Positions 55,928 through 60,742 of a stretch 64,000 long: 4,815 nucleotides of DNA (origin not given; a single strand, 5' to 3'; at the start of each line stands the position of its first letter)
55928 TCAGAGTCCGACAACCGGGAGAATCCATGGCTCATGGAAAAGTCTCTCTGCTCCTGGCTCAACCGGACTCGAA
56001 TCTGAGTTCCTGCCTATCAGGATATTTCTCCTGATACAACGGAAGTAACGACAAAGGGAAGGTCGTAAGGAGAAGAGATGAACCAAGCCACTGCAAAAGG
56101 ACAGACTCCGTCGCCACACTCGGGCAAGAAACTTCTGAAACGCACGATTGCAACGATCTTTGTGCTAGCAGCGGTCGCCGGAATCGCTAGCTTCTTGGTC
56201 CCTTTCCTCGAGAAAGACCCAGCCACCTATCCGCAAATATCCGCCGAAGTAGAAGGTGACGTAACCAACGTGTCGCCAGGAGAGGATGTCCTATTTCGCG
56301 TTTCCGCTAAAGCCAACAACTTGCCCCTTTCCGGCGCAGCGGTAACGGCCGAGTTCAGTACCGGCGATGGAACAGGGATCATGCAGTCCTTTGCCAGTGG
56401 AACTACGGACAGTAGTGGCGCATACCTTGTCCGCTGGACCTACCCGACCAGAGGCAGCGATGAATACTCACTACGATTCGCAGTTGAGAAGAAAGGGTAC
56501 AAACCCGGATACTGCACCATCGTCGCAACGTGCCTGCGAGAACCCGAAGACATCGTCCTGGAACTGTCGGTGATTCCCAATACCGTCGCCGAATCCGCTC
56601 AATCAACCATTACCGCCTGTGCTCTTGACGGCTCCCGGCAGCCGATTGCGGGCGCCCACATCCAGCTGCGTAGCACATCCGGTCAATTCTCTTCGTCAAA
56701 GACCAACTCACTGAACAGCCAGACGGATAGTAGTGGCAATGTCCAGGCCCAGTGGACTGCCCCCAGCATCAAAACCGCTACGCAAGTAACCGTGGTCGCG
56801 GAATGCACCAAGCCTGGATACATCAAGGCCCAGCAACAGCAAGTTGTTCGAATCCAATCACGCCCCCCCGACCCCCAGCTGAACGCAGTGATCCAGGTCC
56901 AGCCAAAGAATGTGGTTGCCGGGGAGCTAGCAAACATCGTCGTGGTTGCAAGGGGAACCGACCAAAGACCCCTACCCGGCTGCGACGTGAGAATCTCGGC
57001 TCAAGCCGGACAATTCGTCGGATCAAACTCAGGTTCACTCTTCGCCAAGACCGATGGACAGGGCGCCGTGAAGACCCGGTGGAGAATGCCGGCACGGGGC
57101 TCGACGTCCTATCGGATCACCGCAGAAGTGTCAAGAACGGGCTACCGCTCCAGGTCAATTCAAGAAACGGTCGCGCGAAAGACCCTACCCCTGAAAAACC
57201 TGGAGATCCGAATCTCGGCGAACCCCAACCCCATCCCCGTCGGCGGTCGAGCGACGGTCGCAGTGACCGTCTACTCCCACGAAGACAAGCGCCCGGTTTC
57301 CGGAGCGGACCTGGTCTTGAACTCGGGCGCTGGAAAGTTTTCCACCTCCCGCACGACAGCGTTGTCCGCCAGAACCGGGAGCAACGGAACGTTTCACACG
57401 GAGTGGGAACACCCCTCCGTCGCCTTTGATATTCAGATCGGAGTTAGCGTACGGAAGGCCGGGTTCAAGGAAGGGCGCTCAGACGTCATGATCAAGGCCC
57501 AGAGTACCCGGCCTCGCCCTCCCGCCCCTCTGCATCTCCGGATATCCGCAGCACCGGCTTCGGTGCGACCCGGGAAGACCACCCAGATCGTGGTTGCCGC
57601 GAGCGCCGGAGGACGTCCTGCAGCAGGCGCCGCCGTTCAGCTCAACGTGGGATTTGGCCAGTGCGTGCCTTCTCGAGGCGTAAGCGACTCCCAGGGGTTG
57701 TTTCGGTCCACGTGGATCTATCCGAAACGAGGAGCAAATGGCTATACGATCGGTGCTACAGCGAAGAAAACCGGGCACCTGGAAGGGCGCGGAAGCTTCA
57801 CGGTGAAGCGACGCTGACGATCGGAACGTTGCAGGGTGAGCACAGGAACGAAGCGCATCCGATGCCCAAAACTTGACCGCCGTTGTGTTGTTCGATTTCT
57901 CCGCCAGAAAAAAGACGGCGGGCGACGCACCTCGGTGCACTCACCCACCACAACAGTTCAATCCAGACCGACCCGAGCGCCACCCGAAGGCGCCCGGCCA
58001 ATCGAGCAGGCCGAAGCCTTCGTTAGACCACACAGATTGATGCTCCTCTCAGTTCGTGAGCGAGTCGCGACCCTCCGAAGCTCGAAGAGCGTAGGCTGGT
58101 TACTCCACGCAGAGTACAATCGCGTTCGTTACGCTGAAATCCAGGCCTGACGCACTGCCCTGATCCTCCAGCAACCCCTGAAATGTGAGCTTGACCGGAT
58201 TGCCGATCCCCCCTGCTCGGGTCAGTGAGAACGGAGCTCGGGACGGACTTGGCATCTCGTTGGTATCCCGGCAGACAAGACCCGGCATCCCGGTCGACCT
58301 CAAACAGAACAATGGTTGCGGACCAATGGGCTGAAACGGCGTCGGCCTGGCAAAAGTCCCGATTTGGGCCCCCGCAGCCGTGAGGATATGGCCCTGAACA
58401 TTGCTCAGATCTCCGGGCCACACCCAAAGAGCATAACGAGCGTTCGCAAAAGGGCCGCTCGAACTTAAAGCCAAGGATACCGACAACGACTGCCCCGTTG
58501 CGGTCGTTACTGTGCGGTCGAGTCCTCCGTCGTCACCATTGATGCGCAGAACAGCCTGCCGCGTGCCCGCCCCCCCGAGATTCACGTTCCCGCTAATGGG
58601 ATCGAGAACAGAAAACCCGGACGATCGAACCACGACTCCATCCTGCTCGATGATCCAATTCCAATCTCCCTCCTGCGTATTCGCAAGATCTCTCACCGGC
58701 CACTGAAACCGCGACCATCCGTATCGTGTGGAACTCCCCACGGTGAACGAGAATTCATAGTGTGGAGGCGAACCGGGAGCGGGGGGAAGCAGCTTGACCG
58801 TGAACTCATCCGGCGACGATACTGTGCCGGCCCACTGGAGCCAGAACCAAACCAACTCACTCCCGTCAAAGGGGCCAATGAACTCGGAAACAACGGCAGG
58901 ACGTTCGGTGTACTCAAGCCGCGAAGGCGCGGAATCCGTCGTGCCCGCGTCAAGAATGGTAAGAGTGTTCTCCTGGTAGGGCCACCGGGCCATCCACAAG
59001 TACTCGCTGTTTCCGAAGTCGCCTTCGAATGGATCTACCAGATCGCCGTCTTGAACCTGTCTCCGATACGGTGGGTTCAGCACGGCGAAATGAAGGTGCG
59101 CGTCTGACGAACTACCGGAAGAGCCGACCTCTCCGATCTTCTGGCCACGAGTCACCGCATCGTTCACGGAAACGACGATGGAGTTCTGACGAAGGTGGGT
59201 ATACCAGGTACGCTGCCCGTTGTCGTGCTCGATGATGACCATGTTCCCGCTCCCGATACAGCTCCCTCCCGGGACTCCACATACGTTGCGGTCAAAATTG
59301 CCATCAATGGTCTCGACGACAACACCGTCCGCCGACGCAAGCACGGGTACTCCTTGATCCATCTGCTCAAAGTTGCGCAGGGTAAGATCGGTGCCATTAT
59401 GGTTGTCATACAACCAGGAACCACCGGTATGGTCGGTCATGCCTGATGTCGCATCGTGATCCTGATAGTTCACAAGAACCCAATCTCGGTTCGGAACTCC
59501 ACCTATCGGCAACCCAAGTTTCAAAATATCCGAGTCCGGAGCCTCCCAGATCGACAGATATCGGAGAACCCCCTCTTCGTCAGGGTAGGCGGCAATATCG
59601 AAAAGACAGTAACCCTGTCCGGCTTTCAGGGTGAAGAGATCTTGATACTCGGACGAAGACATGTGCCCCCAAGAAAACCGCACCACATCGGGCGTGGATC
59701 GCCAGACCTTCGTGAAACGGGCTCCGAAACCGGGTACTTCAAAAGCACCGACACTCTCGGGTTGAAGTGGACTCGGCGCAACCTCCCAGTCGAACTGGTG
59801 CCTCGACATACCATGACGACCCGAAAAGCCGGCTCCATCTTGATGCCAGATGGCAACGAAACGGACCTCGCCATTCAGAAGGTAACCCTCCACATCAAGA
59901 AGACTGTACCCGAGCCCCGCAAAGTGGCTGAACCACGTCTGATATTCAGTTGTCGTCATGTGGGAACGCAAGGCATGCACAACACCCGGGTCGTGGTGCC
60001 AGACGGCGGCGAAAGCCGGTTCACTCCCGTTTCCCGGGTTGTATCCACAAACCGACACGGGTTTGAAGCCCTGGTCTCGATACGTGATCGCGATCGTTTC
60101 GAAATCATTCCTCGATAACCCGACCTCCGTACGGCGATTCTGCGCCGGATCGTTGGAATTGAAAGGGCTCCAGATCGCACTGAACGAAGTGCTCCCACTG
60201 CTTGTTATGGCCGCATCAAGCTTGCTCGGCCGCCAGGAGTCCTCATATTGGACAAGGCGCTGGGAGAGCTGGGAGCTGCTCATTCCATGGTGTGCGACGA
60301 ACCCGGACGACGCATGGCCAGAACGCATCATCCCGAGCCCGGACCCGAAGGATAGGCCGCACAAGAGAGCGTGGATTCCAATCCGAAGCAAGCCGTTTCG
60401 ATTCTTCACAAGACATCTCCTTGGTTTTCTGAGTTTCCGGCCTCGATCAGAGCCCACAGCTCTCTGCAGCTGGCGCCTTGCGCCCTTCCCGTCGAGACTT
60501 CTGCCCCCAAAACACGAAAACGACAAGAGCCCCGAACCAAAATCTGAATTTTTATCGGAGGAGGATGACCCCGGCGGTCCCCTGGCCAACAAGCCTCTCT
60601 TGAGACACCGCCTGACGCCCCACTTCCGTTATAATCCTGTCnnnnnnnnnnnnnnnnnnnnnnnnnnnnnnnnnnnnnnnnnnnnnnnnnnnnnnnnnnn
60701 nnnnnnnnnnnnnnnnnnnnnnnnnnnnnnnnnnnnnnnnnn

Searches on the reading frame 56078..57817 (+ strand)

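Call 62: search_protein_families(library=pfam, proteins=[window:56078-57817:+], max_evalue=0.00001)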
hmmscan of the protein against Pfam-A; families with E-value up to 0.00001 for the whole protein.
window:56078-57817:+ (579 aa): 4 families
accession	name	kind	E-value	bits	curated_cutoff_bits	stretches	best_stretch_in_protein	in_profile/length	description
PF02369.22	Big_1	-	5.2e-16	59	34.9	0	171-243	13-80/93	Bacterial Ig-like domain (group 1)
PF13620.12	CarboxypepD_reg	-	1.4e-11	45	32.3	0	178-254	2-65/82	Carboxypeptidase regulatory-like domain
PF17789.7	MG4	-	5.3e-08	33.4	24.7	0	183-255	23-87/95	Macroglobulin domain MG4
PF11974.14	bMG3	-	8.9e-07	29.3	34.9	0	288-334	17-57/103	Bacterial alpha-2-macroglobulin MG3 domain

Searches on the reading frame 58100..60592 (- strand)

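Call 62: search_protein_families(library=pfam, proteins=[window:58100-60592:-], max_evalue=0.00001)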
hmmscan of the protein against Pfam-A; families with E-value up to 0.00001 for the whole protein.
window:58100-60592:- (830 aa): 2 families
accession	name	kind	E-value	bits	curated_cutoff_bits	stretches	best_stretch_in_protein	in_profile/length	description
PF17660.6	BTRD1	-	1.9e-34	117.8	23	2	209-251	7-49/50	Polyglycine hydrolase-like, structural repeat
PF01551.29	Peptidase_M23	-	7e-20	71.5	28.7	1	398-506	3-89/96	Peptidase family M23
